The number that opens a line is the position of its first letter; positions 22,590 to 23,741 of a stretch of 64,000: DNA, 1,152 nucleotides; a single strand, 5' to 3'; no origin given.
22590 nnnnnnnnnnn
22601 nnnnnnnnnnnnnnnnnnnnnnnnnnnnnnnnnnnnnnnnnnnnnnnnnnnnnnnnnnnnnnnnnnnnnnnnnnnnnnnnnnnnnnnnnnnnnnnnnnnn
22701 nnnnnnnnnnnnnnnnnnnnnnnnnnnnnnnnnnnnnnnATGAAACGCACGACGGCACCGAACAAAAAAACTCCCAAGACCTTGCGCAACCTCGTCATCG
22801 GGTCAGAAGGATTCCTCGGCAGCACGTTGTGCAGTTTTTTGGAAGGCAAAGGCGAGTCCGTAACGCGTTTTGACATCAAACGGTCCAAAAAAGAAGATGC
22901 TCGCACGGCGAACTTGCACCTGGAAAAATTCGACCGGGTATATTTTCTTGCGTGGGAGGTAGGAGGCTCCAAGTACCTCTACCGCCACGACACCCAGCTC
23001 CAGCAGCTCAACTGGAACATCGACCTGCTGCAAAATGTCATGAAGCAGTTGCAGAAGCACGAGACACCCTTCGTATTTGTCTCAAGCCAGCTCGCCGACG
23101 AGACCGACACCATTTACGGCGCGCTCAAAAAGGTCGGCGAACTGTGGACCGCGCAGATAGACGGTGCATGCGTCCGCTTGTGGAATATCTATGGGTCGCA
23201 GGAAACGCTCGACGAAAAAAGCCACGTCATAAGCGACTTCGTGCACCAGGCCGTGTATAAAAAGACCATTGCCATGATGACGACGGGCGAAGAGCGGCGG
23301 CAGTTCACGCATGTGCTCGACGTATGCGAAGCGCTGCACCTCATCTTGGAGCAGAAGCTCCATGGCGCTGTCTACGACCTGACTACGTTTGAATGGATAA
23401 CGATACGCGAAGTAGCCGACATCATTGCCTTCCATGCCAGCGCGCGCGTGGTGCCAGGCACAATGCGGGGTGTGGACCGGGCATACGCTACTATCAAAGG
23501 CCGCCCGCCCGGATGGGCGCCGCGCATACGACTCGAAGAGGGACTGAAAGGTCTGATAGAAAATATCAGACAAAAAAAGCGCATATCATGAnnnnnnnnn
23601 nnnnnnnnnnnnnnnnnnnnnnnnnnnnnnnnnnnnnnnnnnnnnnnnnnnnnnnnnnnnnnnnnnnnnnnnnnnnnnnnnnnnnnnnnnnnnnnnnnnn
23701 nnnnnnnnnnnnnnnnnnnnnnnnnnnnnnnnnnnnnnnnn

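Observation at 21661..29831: Homologs of both H. pylori Lewis-antigen fucosyltransferases (GT10 alpha-1,3 and GT11 alpha-1,2) next to GDP-fucose synthesis genes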

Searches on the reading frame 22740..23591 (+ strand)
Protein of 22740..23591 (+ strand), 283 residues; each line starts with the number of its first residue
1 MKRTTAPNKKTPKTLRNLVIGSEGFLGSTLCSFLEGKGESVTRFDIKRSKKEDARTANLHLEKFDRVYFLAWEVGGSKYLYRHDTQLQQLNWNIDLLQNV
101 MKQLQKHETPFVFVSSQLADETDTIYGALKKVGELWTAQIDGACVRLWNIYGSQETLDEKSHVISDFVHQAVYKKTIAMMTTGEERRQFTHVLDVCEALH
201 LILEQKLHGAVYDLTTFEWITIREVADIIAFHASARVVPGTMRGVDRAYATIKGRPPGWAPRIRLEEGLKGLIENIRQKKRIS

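Call 3: search_protein_families(library=pfam, proteins=[window:22740-23591:+], max_evalue=0.01)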
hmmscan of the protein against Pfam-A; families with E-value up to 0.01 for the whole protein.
window:22740-23591:+ (283 aa): 2 families
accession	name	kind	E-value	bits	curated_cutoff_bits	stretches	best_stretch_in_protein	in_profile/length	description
PF01370.27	Epimerase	-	4.7e-20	72.5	20.9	1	18-212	2-237/240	NAD dependent epimerase/dehydratase family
PF16363.11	GDP_Man_Dehyd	-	2.5e-10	40.8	27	1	143-236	176-269/332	GDP-mannose 4,6 dehydratase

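Call 13: search_protein_families(library=ncbifam, proteins=[window:22740-23591:+], max_evalue=0.001)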
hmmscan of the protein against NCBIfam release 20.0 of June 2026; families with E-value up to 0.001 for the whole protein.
window:22740-23591:+ (283 aa): 7 families
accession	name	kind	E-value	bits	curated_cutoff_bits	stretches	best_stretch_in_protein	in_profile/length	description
NF047922.1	GDPFucSynFcl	equivalog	5.2e-10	39.3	500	1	147-272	161-297/308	GDP-L-fucose synthase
TIGR01181.1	dTDP_gluc_dehyt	equivalog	7.1e-09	35.2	365.1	1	146-275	177-310/321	dTDP-glucose 4,6-dehydratase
TIGR02197.1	heptose_epim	equivalog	2.3e-06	27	274.6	1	143-232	163-259/316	ADP-glyceromanno-heptose 6-epimerase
NF008872.0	PRK11908.1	equivalog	4.3e-06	26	294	1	158-228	192-266/349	bifunctional UDP-4-keto-pentose/UDP-xylose synthase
TIGR01777.1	yfcH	hypoth_equivalog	7.9e-05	22.4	207.35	0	18-172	2-140/292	TIGR01777 family oxidoreductase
TIGR04180.1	EDH_00030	hypoth_equivalog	0.00011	21.4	475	0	143-231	168-254/297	NAD-dependent 4,6-dehydratase LegB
NF041015.1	UDPsulfquin_syn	equivalog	0.00078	18.5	575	0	163-230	238-307/384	UDP-sulfoquinovose synthase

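Call 42: search_solved_structures(query=window:22740-23591:+, max_evalue=0.01, show_alignments=0)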
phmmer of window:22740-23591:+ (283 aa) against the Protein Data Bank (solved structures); distinct sequences matched with E-value up to 0.01: 21.
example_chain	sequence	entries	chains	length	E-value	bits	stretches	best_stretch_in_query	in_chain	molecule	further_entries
8v4g_A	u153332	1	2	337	1.8e-07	34.2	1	141-278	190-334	Putative nucleotide sugar dehydratase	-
8v4h_A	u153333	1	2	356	1.9e-07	34.1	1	141-278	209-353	Putative nucleotide sugar dehydratase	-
8rdg_A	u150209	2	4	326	3.5e-06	29.9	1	136-235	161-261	SDR family NAD(P)-dependent oxidoreductase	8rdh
8rdi_A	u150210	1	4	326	5.9e-06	29.2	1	139-235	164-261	SDR family NAD(P)-dependent oxidoreductase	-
2p5u_A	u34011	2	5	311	1.1e-05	28.3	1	143-277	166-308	UDP-glucose 4-epimerase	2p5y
9ar1_A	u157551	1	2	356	1.8e-05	27.6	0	10-75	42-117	dTDP-glucose 4,6-dehydratase related protein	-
8w3u_A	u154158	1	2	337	3.3e-05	26.7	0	13-75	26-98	dTDP-glucose 4,6-dehydratase related protein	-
6vlo_A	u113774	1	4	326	6.3e-05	25.8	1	145-233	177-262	Putative dTDP-D-glucose 4,6-dehydratase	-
4zrm_A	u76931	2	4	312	6.4e-05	25.8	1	144-278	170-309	UDP-glucose 4-epimerase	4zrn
7ll6_A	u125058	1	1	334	8.2e-05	25.4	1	148-275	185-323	GDP-L-fucose synthase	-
2b69_A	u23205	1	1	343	9e-05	25.3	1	143-278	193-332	UDP-glucuronate decarboxylase 1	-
4gll_A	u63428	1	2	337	9.4e-05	25.2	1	143-278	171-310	UDP-glucuronic acid decarboxylase 1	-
4lk3_A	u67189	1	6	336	9.8e-05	25.2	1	143-278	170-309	UDP-glucuronic acid decarboxylase 1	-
4m55_A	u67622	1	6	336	0.0001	25.1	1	143-278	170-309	UDP-glucuronic acid decarboxylase 1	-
7ys8_A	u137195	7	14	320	0.00016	24.5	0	140-279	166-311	UDP-glucose 4-epimerase | UDP-glucose 4-epimerase along with EC 5.1.3.2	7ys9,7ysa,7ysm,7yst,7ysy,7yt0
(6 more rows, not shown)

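Call 54: find_homologous_proteins(query=window:22740-23591:+, max_evalue=0.00001)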
Query window:22740-23591:+ (283 aa): 599 proteins with E <= 0.00001 among 1011 candidates; the best 120 are listed.
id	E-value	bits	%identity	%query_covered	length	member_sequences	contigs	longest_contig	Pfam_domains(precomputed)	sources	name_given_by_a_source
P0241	3.5e-188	642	100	100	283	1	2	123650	PF16363.12,PF01370.28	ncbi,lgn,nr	ncbi:MAG TPA: NAD(P)-dependent oxidoreductase [Candidatus Paceibacterota bacterium]|nr:NAD(P)-depend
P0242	2.8e-132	458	75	93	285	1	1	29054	PF04321.24,PF16363.12,PF01370.28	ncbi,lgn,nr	ncbi:MAG: NAD(P)-dependent oxidoreductase [bacterium]|nr:NAD(P)-dependent oxidoreductase [bacterium]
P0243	1.7e-127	443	72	96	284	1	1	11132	PF16363.12,PF01370.28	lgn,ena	-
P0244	1.4e-125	436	69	94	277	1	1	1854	PF16363.12,PF01370.28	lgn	-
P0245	5.0e-125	435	71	94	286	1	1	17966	PF16363.12,PF01370.28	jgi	-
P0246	1.6e-124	433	68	96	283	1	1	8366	PF16363.12,PF01370.28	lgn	-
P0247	1.9e-123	429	69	94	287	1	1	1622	PF16363.12,PF01370.28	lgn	-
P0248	3.3e-121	422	65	96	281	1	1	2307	PF16363.12,PF01370.28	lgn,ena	-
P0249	6.9e-119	414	67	92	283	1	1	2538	PF16363.12,PF01370.28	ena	-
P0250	3.3e-117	409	64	92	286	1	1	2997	PF16363.12,PF01370.28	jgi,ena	-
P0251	7.2e-117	408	65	92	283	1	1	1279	PF16363.12,PF01370.28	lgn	-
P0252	1.0e-116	407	66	92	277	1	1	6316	PF16363.12,PF01370.28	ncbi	-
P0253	2.5e-116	406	65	92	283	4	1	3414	PF16363.12,PF01370.28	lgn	-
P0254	5.4e-116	405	64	92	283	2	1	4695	PF16363.12,PF01370.28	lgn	-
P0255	8.9e-116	404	66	92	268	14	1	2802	PF04321.24,PF16363.12,PF01370.28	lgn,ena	-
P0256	2.6e-113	396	62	97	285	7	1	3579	PF16363.12,PF01370.28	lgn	-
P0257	3.6e-113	396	63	92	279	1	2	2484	PF16363.12,PF01370.28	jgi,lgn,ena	-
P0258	1.1e-112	394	61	94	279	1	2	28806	PF16363.12,PF01370.28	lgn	-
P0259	1.2e-112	394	62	94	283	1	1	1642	PF16363.12,PF01370.28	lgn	-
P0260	1.3e-112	394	61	98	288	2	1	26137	PF16363.12,PF01370.28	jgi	jgi:nucleoside-diphosphate-sugar epimerase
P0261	2.4e-112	393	61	94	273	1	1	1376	PF16363.12,PF01370.28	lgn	-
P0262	3.0e-112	393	60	97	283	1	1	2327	PF16363.12,PF01370.28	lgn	-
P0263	5.6e-112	392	63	93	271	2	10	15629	PF16363.12,PF01370.28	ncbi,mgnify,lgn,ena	mgnify:CR=1 FL=1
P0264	6.5e-112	392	63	93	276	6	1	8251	PF16363.12,PF01370.28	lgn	-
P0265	1.1e-111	391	61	95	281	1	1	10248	PF16363.12,PF01370.28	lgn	-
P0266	7.6e-111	388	63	95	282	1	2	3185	PF16363.12,PF01370.28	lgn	-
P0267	8.0e-111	388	62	95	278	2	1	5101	PF16363.12,PF01370.28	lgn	-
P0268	9.9e-111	388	62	95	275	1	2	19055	PF01370.28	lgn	-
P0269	1.7e-110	387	61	94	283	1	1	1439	PF16363.12,PF01370.28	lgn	-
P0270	1.8e-110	387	62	94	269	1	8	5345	PF16363.12,PF01370.28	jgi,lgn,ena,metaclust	metaclust:\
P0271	2.9e-110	386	63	91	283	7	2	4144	PF16363.12,PF01370.28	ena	-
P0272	4.9e-110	385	61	95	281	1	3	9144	PF16363.12,PF01370.28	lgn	-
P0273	2.2e-108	380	58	98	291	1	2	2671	PF16363.12,PF01370.28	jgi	-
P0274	2.3e-108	380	62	92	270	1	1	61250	PF16363.12,PF01370.28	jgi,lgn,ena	-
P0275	4.6e-108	379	60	92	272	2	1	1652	PF01370.28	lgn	-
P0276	4.5e-107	376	62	95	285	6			PF16363.12,PF01370.28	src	-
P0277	5.4e-107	375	61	93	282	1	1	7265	PF16363.12,PF01370.28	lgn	-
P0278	6.1e-106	372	60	92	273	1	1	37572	PF16363.12,PF01370.28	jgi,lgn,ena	jgi:nucleoside-diphosphate-sugar epimerase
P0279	1.6e-105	371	61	92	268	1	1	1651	PF04321.24,PF16363.12,PF01370.28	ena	-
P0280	3.3e-104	366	60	94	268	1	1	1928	PF16363.12,PF01370.28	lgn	-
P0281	3.8e-103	363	57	98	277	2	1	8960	PF01370.28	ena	-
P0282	3.4e-100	353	56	93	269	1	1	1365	PF16363.12,PF01370.28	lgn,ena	-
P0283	1.4e-95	338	57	93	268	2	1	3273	PF16363.12,PF01370.28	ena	-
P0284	3.3e-95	337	56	95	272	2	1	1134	PF16363.12,PF01370.28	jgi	-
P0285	3.4e-95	337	56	94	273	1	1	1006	PF16363.12,PF01370.28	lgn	-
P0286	4.7e-95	336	57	93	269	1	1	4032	PF16363.12,PF01370.28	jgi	jgi:nucleoside-diphosphate-sugar epimerase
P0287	1.0e-94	335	56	95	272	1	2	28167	PF16363.12,PF01370.28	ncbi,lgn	-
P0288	2.4e-94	334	56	93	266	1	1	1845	PF16363.12,PF01370.28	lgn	-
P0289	2.9e-94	334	56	94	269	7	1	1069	PF16363.12,PF01370.28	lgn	-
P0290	4.4e-94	333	56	95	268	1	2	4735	PF16363.12,PF01370.28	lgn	-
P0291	4.8e-94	333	55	93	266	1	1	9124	PF16363.12,PF01370.28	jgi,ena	-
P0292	5.8e-94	333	55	94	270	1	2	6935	PF16363.12,PF01370.28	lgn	-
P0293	7.0e-94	332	55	93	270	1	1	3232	PF16363.12,PF01370.28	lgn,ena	-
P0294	1.3e-93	332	56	94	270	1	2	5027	PF16363.12,PF01370.28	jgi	jgi:nucleoside-diphosphate-sugar epimerase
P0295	2.1e-93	331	54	94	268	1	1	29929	PF16363.12,PF01370.28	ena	-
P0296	3.7e-93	330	55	93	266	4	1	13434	PF16363.12,PF01370.28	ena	-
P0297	4.4e-93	330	57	94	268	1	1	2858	PF16363.12,PF01370.28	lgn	-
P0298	4.4e-93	330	56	92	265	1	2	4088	PF16363.12,PF01370.28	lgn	-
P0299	6.0e-93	329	56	94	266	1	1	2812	PF16363.12,PF01370.28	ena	-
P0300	6.6e-93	329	55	92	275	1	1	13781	PF16363.12,PF01370.28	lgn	-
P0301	7.5e-93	329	55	93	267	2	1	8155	PF16363.12,PF01370.28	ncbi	-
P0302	2.4e-92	327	56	93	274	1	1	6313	PF16363.12,PF01370.28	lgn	-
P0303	2.8e-92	327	57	91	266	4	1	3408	PF16363.12,PF01370.28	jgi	jgi:nucleoside-diphosphate-sugar epimerase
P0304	2.8e-92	327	55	96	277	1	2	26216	PF16363.12,PF01370.28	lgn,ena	-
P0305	2.9e-92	327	55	93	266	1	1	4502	PF16363.12,PF01370.28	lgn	-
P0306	3.1e-92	327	55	94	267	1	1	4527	PF16363.12,PF01370.28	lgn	-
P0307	5.0e-92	326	54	94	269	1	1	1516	PF16363.12,PF01370.28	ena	-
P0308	5.1e-92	326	54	92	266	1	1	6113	PF16363.12,PF01370.28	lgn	-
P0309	5.3e-92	326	55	93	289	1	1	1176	PF16363.12,PF01370.28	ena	-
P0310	5.5e-92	326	55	94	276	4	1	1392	PF16363.12,PF01370.28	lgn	-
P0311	5.5e-92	326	56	92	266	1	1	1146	PF16363.12,PF01370.28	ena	-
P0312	7.3e-92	326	55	94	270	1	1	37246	PF16363.12,PF01370.28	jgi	jgi:nucleoside-diphosphate-sugar epimerase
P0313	1.1e-91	325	56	93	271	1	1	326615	PF01370.28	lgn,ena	-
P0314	1.2e-91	325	55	93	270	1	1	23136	PF01370.28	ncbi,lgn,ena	-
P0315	1.5e-91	325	54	95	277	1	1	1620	PF16363.12,PF01370.28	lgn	-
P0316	1.8e-91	324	54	93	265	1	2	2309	PF16363.12,PF01370.28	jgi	jgi:nucleoside-diphosphate-sugar epimerase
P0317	1.9e-91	324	55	94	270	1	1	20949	PF16363.12,PF01370.28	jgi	-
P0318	2.2e-91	324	54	93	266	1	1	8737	PF16363.12,PF01370.28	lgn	-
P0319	2.4e-91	324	54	94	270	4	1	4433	PF16363.12,PF01370.28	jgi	-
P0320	2.5e-91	324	54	94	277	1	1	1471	PF16363.12,PF01370.28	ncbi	-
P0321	3.5e-91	324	56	90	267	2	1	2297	PF16363.12,PF01370.28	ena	-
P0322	3.6e-91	323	54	95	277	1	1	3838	PF16363.12,PF01370.28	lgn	-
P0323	3.9e-91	323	54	94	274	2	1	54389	PF16363.12,PF01370.28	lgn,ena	-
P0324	5.1e-91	323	55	92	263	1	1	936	PF16363.12,PF01370.28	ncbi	-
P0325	5.7e-91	323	54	95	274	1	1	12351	PF16363.12,PF01370.28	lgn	-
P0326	6.3e-91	323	55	93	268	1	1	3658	PF16363.12,PF01370.28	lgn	-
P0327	6.7e-91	323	55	94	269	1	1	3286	PF16363.12,PF01370.28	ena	-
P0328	6.7e-91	323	55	94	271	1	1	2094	PF04321.24,PF16363.12,PF01370.28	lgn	-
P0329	7.1e-91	323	53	92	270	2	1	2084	PF16363.12,PF01370.28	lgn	-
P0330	7.2e-91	323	57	92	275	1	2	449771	PF01370.28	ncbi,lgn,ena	-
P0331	7.2e-91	323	53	94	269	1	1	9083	PF16363.12,PF01370.28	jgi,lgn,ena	-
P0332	7.6e-91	322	55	93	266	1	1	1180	PF16363.12,PF01370.28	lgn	-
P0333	8.1e-91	322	54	93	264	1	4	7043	PF16363.12,PF01370.28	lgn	-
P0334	8.5e-91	322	52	94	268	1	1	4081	PF16363.12,PF01370.28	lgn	-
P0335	9.1e-91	322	54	93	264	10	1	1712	PF16363.12,PF01370.28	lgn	-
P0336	9.8e-91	322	55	93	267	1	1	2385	PF16363.12,PF01370.28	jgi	jgi:nucleoside-diphosphate-sugar epimerase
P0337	1.0e-90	322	55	95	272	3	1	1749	PF16363.12,PF01370.28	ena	-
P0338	1.1e-90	322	54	96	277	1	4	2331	PF16363.12,PF01370.28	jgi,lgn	jgi:nucleoside-diphosphate-sugar epimerase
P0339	1.3e-90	322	55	94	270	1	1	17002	PF16363.12,PF01370.28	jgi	-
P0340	1.4e-90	322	54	93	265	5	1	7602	PF16363.12,PF01370.28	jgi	-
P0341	1.5e-90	322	53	98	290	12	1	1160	PF16363.12,PF01370.28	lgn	-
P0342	1.6e-90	321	56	92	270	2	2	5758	PF16363.12,PF01370.28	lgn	-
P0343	1.7e-90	321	54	95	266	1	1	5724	PF16363.12,PF01370.28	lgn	-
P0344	1.8e-90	321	54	93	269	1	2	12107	PF16363.12,PF01370.28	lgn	-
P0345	1.9e-90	321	55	93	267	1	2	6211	PF16363.12,PF01370.28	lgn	-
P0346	1.9e-90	321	52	94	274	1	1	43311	PF16363.12,PF01370.28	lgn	-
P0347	2.1e-90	321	53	94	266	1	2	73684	PF16363.12,PF01370.28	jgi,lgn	jgi:nucleoside-diphosphate-sugar epimerase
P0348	2.2e-90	321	55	94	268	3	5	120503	PF04321.24,PF16363.12,PF01370.28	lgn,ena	-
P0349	2.6e-90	321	53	94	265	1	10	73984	PF16363.12,PF01370.28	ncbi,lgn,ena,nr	ncbi:MAG: NAD(P)-dependent oxidoreductase [Rhizobiales bacterium]|nr:NAD(P)-dependent oxidoreductase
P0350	2.9e-90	321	53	94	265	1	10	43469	PF16363.12,PF01370.28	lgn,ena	-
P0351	3.0e-90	320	54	93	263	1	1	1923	PF16363.12,PF01370.28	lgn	-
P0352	3.3e-90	320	53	93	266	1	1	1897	PF16363.12,PF01370.28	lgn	-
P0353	3.3e-90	320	53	93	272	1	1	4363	PF16363.12,PF01370.28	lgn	-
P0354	3.5e-90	320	55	93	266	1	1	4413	PF16363.12,PF01370.28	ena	-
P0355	3.6e-90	320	53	94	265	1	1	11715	PF16363.12,PF01370.28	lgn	-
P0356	3.6e-90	320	53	94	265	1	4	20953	PF16363.12,PF01370.28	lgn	-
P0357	3.6e-90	320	54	92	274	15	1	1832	PF16363.12,PF01370.28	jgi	jgi:nucleoside-diphosphate-sugar epimerase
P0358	4.0e-90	320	54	95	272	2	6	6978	PF16363.12,PF01370.28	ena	-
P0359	4.4e-90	320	54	94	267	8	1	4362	PF16363.12,PF01370.28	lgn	-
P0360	5.2e-90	320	54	94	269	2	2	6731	PF16363.12,PF01370.28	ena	-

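Call 55: find_encoding_contigs(protein=P0349, flank=7000, max_places=1)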
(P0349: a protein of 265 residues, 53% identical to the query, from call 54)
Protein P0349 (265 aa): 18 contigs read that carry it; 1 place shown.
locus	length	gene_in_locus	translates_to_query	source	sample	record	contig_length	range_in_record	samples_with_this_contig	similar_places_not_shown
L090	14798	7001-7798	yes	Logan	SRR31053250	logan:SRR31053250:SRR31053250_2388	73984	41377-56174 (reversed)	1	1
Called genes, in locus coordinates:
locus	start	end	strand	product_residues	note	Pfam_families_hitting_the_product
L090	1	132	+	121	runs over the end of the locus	PF01022:HTH_5 (faint), PF01047:MarR, PF12802:MarR_2, PF13412:HTH_24, PF09339:HTH_IclR (weak)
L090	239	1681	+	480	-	PF00483:NTP_transferase, PF12804:NTP_transf_3 (faint), PF22640:ManC_GMP_beta-helix, PF01050:MannoseP_isomer, PF07883:Cupin_2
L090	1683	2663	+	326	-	PF01370:Epimerase, PF04321:RmlD_sub_bind (weak), PF16363:GDP_Man_Dehyd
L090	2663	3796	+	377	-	PF01370:Epimerase, PF04321:RmlD_sub_bind (faint), PF16363:GDP_Man_Dehyd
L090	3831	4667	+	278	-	PF01061:ABC2_membrane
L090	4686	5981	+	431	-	PF00005:ABC_tran, PF13304:AAA_21 (weak), PF14524:Wzt_C (weak)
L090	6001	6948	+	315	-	PF13489:Methyltransf_23 (weak), PF08241:Methyltransf_11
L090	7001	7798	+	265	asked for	PF01370:Epimerase, PF16363:GDP_Man_Dehyd (faint)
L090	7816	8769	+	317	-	PF00535:Glycos_transf_2 (weak), PF13641:Glyco_tranf_2_3 (weak)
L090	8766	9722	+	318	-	PF00535:Glycos_transf_2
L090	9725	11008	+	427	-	PF00534:Glycos_transf_1, PF13692:Glyco_trans_1_4 (weak)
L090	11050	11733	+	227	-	PF13649:Methyltransf_25 (weak)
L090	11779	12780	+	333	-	-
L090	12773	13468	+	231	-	PF05050:Methyltransf_21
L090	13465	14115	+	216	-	-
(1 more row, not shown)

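Call 56: find_encoding_contigs(protein=P0330, flank=7000, max_places=1)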
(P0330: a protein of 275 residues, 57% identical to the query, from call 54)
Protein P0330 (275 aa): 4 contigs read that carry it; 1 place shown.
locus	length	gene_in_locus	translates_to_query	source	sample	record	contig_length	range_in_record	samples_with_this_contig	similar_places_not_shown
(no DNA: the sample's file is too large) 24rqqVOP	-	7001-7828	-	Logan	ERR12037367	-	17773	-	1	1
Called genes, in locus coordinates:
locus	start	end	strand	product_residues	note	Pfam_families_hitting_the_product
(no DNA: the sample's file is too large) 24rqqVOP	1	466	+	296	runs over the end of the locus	PF01370:Epimerase, PF04321:RmlD_sub_bind, PF05368:NmrA (weak), PF13460:NAD_binding_10, PF16363:GDP_Man_Dehyd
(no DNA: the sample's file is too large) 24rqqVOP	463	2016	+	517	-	PF01943:Polysacc_synt, PF01554:MatE (weak)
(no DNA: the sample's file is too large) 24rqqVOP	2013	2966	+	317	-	PF00535:Glycos_transf_2, PF13641:Glyco_tranf_2_3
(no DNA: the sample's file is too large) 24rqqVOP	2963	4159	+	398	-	PF13692:Glyco_trans_1_4, PF00534:Glycos_transf_1, PF13524:Glyco_trans_1_2 (weak)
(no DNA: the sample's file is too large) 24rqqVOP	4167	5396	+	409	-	PF13439:Glyco_transf_4 (weak), PF20706:GT4-conflict, PF00534:Glycos_transf_1, PF13692:Glyco_trans_1_4, PF13524:Glyco_trans_1_2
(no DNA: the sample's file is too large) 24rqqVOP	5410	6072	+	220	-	PF13489:Methyltransf_23, PF07021:MetW (weak), PF08241:Methyltransf_11, PF08242:Methyltransf_12, PF13649:Methyltransf_25, PF13847:Methyltransf_31 (weak)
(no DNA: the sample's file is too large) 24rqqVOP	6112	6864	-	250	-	PF05050:Methyltransf_21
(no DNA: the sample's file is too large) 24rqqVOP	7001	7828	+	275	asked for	PF01370:Epimerase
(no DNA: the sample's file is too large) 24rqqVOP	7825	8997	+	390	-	PF13439:Glyco_transf_4 (weak), PF13579:Glyco_trans_4_4, PF13692:Glyco_trans_1_4 (weak)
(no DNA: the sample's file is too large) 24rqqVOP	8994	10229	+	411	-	PF00534:Glycos_transf_1, PF13692:Glyco_trans_1_4, PF13524:Glyco_trans_1_2 (weak)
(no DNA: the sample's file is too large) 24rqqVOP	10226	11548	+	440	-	-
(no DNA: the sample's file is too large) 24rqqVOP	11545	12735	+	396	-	PF20706:GT4-conflict, PF00534:Glycos_transf_1, PF13692:Glyco_trans_1_4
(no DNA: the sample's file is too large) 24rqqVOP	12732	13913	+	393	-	PF13439:Glyco_transf_4, PF13579:Glyco_trans_4_4, PF13524:Glyco_trans_1_2 (faint), PF20706:GT4-conflict, PF00534:Glycos_transf_1, PF13692:Glyco_trans_1_4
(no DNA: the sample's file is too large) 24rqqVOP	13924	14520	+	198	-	PF00132:Hexapep (weak)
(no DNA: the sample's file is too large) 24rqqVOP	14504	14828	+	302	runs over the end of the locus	PF00535:Glycos_transf_2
